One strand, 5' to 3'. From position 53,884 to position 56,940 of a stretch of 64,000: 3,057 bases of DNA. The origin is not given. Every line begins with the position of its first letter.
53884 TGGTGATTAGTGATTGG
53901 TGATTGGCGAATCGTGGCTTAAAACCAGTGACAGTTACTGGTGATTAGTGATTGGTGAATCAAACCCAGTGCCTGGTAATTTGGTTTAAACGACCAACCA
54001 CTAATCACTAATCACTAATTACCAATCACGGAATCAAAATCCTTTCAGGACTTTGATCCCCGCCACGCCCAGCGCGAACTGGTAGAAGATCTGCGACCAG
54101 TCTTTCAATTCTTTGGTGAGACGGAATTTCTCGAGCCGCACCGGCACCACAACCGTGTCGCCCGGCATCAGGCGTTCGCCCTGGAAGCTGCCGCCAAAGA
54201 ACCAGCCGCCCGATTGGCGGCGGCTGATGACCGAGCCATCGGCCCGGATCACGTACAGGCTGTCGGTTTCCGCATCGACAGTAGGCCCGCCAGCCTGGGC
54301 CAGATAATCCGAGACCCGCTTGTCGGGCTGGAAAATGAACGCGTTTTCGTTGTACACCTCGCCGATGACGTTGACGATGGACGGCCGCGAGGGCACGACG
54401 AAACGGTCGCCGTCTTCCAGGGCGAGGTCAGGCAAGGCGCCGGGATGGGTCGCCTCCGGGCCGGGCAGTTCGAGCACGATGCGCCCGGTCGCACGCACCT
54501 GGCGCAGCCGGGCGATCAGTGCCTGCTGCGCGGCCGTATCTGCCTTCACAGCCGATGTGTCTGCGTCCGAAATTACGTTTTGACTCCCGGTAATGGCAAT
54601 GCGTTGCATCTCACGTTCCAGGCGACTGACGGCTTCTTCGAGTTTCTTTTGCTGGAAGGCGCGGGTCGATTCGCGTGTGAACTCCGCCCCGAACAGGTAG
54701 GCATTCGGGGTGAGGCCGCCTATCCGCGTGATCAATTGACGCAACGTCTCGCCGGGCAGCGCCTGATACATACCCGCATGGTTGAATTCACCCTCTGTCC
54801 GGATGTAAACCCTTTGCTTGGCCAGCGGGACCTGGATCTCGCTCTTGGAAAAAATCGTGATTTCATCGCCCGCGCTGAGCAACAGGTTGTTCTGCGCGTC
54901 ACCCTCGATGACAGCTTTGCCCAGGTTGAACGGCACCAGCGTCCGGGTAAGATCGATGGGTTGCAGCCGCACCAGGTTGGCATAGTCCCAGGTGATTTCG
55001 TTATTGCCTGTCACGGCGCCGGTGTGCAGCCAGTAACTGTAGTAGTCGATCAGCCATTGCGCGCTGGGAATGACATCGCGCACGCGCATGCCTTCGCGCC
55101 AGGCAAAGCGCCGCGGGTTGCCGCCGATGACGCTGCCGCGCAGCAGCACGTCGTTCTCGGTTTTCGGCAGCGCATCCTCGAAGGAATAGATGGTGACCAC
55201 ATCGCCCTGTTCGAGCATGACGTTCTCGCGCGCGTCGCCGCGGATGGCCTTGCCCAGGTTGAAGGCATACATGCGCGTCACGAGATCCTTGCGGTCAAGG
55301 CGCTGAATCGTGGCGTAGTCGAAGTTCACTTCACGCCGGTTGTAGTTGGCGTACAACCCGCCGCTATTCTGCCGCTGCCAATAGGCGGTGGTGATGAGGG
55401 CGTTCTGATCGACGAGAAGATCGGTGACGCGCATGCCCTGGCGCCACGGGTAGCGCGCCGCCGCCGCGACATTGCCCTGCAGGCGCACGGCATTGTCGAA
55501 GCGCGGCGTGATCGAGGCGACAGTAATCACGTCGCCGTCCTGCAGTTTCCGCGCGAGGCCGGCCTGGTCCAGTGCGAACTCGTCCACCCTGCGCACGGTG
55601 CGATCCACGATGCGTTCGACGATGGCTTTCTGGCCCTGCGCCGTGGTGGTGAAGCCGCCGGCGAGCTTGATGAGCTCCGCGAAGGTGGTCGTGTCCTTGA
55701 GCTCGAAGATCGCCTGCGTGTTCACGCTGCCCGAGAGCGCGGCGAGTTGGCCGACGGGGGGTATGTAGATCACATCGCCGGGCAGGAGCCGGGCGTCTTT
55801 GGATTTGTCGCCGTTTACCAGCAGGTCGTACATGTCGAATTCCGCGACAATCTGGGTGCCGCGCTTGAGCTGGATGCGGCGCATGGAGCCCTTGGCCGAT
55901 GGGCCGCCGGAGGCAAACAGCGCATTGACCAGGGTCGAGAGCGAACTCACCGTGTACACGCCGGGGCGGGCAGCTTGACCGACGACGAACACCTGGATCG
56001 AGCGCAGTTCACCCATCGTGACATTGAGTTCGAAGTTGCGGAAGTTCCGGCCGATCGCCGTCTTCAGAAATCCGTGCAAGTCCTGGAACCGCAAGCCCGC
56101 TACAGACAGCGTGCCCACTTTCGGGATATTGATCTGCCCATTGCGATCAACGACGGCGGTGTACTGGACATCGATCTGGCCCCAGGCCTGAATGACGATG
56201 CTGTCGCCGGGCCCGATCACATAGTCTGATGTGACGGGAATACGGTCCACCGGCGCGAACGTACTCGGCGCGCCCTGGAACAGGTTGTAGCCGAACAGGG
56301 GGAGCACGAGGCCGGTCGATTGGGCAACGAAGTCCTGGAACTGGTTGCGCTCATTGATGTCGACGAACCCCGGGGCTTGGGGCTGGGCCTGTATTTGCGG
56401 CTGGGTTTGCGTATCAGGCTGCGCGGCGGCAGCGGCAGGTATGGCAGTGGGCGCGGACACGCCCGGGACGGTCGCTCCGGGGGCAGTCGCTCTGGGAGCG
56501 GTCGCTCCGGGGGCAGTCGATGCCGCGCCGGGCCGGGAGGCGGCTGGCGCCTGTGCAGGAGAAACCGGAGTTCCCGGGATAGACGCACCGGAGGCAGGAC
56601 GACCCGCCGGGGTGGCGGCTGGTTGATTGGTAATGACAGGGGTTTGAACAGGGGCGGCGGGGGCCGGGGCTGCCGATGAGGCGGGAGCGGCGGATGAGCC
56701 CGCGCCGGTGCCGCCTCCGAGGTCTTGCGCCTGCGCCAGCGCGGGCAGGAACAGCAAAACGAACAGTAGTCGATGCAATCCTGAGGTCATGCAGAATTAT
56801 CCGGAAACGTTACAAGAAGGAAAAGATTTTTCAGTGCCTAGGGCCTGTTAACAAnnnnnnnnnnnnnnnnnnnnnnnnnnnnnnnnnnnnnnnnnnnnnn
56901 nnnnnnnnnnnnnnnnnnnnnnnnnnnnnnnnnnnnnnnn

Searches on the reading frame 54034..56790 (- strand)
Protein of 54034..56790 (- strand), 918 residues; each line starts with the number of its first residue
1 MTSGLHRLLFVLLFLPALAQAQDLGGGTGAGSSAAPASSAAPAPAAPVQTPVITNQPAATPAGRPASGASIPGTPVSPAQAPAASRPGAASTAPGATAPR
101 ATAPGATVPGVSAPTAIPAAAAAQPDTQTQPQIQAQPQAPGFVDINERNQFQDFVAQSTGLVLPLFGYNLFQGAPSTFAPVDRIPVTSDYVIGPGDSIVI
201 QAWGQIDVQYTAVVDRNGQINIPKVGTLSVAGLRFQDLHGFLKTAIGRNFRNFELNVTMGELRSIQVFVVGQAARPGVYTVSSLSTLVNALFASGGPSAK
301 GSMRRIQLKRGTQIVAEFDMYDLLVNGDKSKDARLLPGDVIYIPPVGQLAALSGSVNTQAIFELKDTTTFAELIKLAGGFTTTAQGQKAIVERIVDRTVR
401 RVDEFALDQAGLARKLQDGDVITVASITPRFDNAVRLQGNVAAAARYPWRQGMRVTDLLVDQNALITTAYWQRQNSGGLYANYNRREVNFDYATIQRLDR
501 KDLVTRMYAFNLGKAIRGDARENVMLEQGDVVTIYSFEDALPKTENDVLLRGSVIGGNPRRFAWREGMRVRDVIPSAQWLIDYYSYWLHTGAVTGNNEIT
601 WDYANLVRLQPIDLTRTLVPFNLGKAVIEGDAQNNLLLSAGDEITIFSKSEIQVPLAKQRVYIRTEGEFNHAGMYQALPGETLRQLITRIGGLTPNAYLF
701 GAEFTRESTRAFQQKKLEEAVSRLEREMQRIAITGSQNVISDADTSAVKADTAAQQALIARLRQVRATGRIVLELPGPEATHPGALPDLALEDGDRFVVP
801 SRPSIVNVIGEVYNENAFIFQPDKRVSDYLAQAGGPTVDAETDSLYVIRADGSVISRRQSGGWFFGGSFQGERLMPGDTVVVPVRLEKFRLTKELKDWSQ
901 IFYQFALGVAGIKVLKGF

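Call 5: search_protein_families(library=ncbifam, proteins=[window:54034-56790:-])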
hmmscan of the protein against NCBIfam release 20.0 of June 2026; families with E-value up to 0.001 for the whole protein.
window:54034-56790:- (918 aa): 4 families
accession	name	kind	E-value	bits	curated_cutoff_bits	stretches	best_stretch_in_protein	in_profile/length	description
TIGR03027.2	pepcterm_export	equivalog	1.3e-30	106.3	180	1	189-344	2-165/169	XrtA/PEP-CTERM system exopolysaccharide export protein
TIGR03028.1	EpsE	equivalog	7.9e-26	90.8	262.65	1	189-343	1-159/239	polysaccharide export protein EpsE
NF011658.0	PRK15078.1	subfamily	9.6e-15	54.2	333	1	212-385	118-293/380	polysaccharide export protein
NF041843.1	EpsY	equivalog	1e-13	51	320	1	187-342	50-209/211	exopolysaccharide export protein EpsY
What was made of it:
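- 54034..56790 (-): Wza-like polysaccharide export protein (918 aa). It lies upstream of marR here, but downstream of ops in several relatives. TIGR03027 and EpsE hits (call 5).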
